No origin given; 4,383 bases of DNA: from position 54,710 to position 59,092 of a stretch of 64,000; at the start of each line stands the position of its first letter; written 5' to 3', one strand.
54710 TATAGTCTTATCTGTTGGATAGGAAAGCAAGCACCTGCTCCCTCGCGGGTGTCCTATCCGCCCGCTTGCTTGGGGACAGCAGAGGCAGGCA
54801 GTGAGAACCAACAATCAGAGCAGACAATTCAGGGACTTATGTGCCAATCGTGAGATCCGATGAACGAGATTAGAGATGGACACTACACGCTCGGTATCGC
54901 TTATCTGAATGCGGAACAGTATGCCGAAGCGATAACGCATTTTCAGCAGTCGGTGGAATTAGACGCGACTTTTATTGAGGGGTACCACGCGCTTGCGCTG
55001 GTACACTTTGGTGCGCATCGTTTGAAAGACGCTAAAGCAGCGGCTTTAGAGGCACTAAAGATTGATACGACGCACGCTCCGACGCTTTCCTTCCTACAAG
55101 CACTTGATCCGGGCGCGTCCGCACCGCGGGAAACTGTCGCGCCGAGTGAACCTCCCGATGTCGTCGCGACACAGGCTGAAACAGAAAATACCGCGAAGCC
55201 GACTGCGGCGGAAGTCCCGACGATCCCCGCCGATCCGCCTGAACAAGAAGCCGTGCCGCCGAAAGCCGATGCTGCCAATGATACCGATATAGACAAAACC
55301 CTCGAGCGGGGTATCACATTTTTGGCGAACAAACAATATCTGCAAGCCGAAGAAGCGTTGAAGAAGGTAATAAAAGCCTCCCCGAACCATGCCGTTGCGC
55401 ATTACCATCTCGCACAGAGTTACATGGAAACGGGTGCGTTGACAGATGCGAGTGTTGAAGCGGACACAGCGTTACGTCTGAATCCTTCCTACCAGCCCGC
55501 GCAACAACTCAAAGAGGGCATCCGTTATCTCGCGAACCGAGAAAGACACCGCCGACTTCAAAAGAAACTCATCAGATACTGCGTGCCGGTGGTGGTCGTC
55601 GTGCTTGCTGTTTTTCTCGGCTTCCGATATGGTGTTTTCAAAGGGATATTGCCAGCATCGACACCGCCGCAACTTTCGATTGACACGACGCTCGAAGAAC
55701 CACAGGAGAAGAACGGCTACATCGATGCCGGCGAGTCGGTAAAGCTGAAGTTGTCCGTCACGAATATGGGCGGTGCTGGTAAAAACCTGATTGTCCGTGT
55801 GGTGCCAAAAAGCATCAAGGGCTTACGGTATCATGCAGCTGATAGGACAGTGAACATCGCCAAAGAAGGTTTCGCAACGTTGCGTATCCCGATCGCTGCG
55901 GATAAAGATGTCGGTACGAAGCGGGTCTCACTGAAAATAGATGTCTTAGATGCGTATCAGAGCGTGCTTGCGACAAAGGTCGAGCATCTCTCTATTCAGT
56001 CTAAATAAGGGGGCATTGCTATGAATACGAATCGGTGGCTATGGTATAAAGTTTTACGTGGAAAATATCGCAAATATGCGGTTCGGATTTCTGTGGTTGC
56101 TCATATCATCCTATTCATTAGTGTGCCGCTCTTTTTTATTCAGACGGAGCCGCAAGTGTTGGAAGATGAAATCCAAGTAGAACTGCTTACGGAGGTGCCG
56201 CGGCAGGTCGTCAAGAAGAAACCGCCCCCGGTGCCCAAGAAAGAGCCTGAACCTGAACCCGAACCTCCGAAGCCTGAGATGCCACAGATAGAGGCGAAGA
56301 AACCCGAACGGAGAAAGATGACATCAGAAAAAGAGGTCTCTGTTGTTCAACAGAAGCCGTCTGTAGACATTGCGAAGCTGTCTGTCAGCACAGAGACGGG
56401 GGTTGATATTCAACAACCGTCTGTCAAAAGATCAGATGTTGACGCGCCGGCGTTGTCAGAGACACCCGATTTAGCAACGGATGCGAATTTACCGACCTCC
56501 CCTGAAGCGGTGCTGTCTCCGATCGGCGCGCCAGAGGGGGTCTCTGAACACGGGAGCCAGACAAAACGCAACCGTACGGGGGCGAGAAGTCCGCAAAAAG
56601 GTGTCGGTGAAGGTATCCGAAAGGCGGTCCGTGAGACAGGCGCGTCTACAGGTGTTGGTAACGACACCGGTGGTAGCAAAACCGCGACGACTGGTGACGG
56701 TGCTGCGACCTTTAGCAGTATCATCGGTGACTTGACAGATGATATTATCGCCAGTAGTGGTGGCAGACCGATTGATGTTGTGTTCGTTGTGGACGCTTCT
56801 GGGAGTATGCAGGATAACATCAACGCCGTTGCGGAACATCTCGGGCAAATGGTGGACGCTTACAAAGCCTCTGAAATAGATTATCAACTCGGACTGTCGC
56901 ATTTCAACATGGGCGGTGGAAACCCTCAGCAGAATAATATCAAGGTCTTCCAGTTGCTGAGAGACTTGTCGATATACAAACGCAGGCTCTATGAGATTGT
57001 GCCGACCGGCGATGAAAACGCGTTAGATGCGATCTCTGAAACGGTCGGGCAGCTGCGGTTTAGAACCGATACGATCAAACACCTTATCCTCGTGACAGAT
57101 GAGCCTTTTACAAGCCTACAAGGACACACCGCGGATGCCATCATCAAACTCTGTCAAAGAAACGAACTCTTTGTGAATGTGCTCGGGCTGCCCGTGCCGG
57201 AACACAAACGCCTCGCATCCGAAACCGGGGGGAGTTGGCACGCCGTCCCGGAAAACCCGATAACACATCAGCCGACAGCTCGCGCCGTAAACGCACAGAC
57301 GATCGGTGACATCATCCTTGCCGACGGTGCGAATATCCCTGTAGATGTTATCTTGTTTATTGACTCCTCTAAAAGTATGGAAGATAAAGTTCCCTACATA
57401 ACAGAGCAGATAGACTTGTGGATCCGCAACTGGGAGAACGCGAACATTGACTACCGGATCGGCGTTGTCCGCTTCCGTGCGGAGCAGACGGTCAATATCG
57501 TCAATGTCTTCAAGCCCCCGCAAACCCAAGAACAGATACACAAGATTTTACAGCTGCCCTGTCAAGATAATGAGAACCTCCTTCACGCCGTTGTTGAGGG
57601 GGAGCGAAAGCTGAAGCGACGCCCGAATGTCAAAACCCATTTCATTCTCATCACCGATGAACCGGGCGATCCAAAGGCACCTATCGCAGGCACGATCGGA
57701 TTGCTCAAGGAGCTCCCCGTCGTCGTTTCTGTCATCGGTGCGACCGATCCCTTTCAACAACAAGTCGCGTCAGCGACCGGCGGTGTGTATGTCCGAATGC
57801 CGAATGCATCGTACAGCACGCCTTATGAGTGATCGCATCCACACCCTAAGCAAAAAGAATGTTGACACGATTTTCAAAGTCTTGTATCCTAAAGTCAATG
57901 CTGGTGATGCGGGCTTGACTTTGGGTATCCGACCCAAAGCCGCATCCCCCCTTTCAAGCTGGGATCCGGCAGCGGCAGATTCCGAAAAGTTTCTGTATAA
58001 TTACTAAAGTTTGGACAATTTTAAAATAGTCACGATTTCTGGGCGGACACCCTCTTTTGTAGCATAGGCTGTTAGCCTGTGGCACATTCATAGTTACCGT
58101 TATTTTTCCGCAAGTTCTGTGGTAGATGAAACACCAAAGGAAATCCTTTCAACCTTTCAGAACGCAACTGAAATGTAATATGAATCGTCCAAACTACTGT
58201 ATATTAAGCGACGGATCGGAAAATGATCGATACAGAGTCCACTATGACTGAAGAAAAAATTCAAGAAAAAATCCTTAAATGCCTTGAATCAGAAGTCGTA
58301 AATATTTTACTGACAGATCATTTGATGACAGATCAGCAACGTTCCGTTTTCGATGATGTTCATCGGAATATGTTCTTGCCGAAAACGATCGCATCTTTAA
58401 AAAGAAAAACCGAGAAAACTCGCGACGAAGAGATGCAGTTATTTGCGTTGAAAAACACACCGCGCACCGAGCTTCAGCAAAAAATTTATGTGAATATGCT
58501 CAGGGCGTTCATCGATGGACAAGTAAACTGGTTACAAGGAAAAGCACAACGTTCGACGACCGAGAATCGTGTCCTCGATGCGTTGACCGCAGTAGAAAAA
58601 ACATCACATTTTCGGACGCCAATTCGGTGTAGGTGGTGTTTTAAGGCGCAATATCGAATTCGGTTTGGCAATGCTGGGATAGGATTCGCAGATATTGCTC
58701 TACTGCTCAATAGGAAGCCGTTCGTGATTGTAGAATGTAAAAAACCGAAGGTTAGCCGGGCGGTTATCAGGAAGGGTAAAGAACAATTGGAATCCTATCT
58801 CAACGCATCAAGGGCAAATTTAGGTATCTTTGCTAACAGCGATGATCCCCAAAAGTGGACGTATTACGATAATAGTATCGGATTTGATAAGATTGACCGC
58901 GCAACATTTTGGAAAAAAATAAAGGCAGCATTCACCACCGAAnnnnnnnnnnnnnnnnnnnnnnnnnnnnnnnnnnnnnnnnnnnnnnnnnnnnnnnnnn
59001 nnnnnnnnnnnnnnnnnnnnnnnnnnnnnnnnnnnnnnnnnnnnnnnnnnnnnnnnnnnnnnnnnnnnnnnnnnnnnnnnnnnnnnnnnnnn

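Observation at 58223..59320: Membrane-anchored protein combining an HsdR_N-like PD-(D/E)XK nuclease core with a ~130-residue Lys/Glu-rich coiled coil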

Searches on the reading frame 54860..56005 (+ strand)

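Call 52: search_protein_families(library=pfam, proteins=[window:54860-56005:+], max_evalue=0.01)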
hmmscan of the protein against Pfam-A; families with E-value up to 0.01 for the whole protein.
window:54860-56005:+ (382 aa): 12 families
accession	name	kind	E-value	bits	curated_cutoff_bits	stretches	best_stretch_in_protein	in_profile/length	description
PF07719.23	TPR_2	-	6.4e-20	70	27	1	7-35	3-31/34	Tetratricopeptide repeat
PF00515.34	TPR_1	-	1.1e-16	60.2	27.8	1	7-36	3-32/34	Tetratricopeptide repeat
PF14559.12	TPR_19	-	2e-12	47.7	25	1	155-218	2-65/68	Tetratricopeptide repeat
PF13181.12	TPR_8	-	4.7e-12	45.5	25.7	1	8-36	4-32/34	Tetratricopeptide repeat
PF13414.12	TPR_11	-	2.4e-10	40.4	26.8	2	14-50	3-39/42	TPR repeat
PF13432.12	TPR_16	-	1.5e-09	38.6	32.7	1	148-209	1-62/65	Tetratricopeptide repeat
PF13431.12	TPR_17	-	2.3e-08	34.1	24.4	0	167-196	2-31/34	Tetratricopeptide repeat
PF13428.12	TPR_14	-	3.2e-08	33.9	23.5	0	7-46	3-42/44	Tetratricopeptide repeat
PF13174.12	TPR_6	-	5.5e-06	27.1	26.3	0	9-32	4-27/33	Tetratricopeptide repeat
PF12895.13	ANAPC3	-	1.9e-05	25.3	27.2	1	154-197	33-75/82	Anaphase-promoting complex, cyclosome, subunit 3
PF13424.12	TPR_12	-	2.2e-05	25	30.1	1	9-69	7-75/77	Tetratricopeptide repeat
PF24575.1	TPR_Slam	-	0.00011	23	35.2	0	151-197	54-100/104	Surface lipoprotein assembly modifier, N-terminal TPR repeats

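Call 86: search_protein_families(library=padloc, proteins=[window:54860-56005:+], max_evalue=0.001)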
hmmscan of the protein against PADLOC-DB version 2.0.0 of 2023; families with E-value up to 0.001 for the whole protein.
window:54860-56005:+ (382 aa): 0 families

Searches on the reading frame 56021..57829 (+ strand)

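Call 52: search_protein_families(library=pfam, proteins=[window:56021-57829:+], max_evalue=0.01)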
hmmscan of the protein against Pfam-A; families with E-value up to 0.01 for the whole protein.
window:56021-57829:+ (603 aa): 5 families
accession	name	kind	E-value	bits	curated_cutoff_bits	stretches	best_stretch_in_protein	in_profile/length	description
PF00092.34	VWA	-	3.6e-16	60.3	23.8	2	252-389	1-138/174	von Willebrand factor type A domain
PF13519.12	VWA_2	-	2.3e-08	35.1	27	1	443-547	1-106/107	von Willebrand factor type A domain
PF00362.24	Integrin_beta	-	1e-06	29.1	24.8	0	249-295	4-50/248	Integrin beta chain VWA domain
PF13768.12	VWA_3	-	0.00038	21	27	0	252-390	2-133/155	von Willebrand factor type A domain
PF25106.1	VWA_4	-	0.0011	19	27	0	253-284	2-33/169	von Willebrand factor A domain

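Call 86: search_protein_families(library=padloc, proteins=[window:56021-57829:+], max_evalue=0.001)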
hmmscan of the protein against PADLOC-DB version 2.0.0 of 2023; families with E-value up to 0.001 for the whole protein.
window:56021-57829:+ (603 aa): 0 families

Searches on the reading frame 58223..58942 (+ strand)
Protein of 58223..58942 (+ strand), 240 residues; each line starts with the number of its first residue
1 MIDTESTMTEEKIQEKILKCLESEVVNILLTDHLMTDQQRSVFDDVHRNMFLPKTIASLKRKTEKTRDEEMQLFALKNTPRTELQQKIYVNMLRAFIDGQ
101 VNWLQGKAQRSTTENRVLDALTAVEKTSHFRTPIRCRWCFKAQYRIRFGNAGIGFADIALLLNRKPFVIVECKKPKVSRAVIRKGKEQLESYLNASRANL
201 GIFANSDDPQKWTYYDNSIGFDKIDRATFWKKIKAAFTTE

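Call 40: predict_structure(alignment_id=A3)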
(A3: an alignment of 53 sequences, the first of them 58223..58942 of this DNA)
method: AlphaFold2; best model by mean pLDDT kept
length: 240 residues; sequences in the alignment: 53
mean_pLDDT: 90.1   pTM: 0.81
mean pLDDT of the five models: 90.1, 88.3, 88.2, 88.0, 87.9
residues with pLDDT >= 90: 164; 70-90: 64; 50-70: 7; < 50: 5
segments of 3 or more residues with pLDDT < 50: 1-4
pLDDT, mean of each block of 10 residues (from residue 1): 62 91 85 80 91 95 95 92 89 93 96 96 84 79 93 95 95 93 96 97 93 94 95 83
secondary structure, 60 per line:
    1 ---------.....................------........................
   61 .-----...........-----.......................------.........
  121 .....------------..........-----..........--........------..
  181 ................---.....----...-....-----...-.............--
elements in order: H10-30 H37-61 H67-77 H83-105 H112-125 E138-147 E153-162 E165-172 H179-196 E200-204 E213-216 E222-224 H226-238

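Call 46: fold_search(model_id=the predicted structure, library=pdb)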
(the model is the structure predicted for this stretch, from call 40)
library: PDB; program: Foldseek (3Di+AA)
matches with E <= 10: 330; with E <= 0.001: 0
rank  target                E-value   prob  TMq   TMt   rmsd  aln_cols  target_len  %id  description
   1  6eg7_B                2.7e-03  0.54  0.19  0.16  17.9       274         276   10  BbvCI B2 dimer with I3C clusters (released 2018-11-14)
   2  3ijm_B                7.6e-03  0.99  0.27  0.42  12.1       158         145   14  The structure of a restriction endonuclease-like fold superfamily protein from Spirosoma linguale. (released 2009-09-22)
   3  6m9g_A                1.8e-02  0.28  0.19  0.17  17.4       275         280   12  BbvCI B2 dimer with Ta6Br14 clusters (released 2018-11-14)
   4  4bec_B                1.9e-02  0.82  0.23  0.08  14.7       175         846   13  MUTANT (K220A) OF THE HSDR SUBUNIT OF THE ECOR124I RESTRICTION ENZYME IN COMPLEX WITH ATP (released 2014-03-26)
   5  6xl1_A                1.9e-02  0.60  0.21  0.14  14.6       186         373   13  crystal structure of cA4-activated Card1(D294N) (released 2020-12-30)
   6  3ijm_A                2.1e-02  0.97  0.29  0.46  12.9       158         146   13  The structure of a restriction endonuclease-like fold superfamily protein from Spirosoma linguale. (released 2009-09-22)
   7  2w00_A                2.5e-02  0.66  0.23  0.07  16.0       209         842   12  Crystal structure of the HsdR subunit of the EcoR124I restriction enzyme in complex with ATP (released 2008-12-16)
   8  7esz_A                3.2e-02  0.54  0.20  0.09  18.1       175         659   10  Crystal structure of the complex formed by Wolbachia cytoplasmic incompatibility factors CinA and CinB with Mn2+ from  (released 2021-11-10)
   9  2w00_B                3.4e-02  0.54  0.22  0.07  16.2       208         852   13  Crystal structure of the HsdR subunit of the EcoR124I restriction enzyme in complex with ATP (released 2008-12-16)
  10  4xjx_B                4.7e-02  0.35  0.20  0.06  21.4       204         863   13  STRUCTURE OF MUTANT (E165H) OF THE HSDR SUBUNIT OF THE ECOR124I RESTRICTION ENZYME IN COMPLEX WITH ATP (released 2016-01-20)
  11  6wxw_A                1.2e-01  0.23  0.18  0.12  14.2       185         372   15  crystal structure of apo Card1 (released 2020-12-30)
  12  4i1t                  1.3e-01  0.11  0.14  0.19  21.5       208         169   10  Crystal structure of the cap-snatching endonuclease from Pichinde virus (released 2014-02-26)
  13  7lo5_A                1.4e-01  0.69  0.28  0.08  10.4       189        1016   10  cryoEM structure DrdV-DNA complex (released 2021-03-17)
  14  3ib5                  1.9e-01  0.66  0.20  0.15   4.8        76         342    8  Crystal structure of Sex pheromone precursor (YP_536235.1) from LACTOBACILLUS SALIVARIUS SUBSP. SALIVARIUS UCC118 at 1.3 (released 2009-08-04)
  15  7edb_A                2.6e-01  0.11  0.21  0.15  18.0       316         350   12  EcoT38I restriction endonuclease complexed with DNA (released 2022-03-16)
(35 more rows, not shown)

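Call 90: fold_search(model_id=the predicted structure, library=viral)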
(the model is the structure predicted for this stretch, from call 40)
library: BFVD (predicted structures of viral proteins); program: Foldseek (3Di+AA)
matches with E <= 10: 528; with E <= 0.001: 0
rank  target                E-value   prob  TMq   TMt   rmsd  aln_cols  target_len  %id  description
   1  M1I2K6                1.1e-03  0.66  0.18  0.15  19.8       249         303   13  (no name in the UniProt tables at hand)
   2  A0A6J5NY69            1.4e-03  0.99  0.29  0.18  18.3       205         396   16  Type I restriction enzyme R protein, N-terminal domain containing protein [uncultured Caudovirales phage]
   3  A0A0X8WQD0            1.8e-03  0.84  0.22  0.22  17.7       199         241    9  (no name in the UniProt tables at hand)
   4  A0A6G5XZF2            3.4e-03  0.80  0.24  0.25  18.5       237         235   10  (no name in the UniProt tables at hand)
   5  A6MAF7                3.8e-03  0.72  0.24  0.16  18.4       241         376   11  Gp092 [Lactococcus phage KSY1]
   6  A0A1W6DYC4            4.0e-03  0.84  0.23  0.24  17.6       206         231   13  PD-(D/E)XK endonuclease-like domain-containing protein [Aeromonas phage phiA8-29]
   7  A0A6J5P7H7            4.2e-03  1.00  0.28  0.45  12.6       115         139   11  Uncharacterized protein (Fragment) [uncultured Caudovirales phage]
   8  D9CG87                4.2e-03  0.84  0.24  0.26  19.1       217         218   13  (no name in the UniProt tables at hand)
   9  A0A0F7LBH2            7.5e-03  0.66  0.23  0.19  17.8       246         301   10  PD-(D/E)XK endonuclease-like domain-containing protein [uncultured marine virus]
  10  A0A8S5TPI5            7.9e-03  0.80  0.24  0.26  16.7       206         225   10  PD-(D/E)XK nuclease superfamily protein [Podoviridae sp. ct2iq11]
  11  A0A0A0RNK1            8.9e-03  0.99  0.21  0.11   4.2        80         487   16  Uncharacterized protein [Bacillus phage Moonbeam]
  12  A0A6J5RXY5            9.4e-03  0.98  0.23  0.50   6.5        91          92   13  Uncharacterized protein [uncultured Caudovirales phage]
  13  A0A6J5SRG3            1.2e-02  0.63  0.23  0.21  14.7       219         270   15  PD-(D/E)XK nuclease superfamily [uncultured Caudovirales phage]
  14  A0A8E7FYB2            1.3e-02  0.94  0.20  0.14  12.3       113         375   20  Group I intron-associated VSR homing endonuclease [Enterococcus phage 113]
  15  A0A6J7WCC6            1.7e-02  0.75  0.25  0.20  18.2       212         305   12  COG5377 Phage-related protein, predicted endonuclease [uncultured Caudovirales phage]
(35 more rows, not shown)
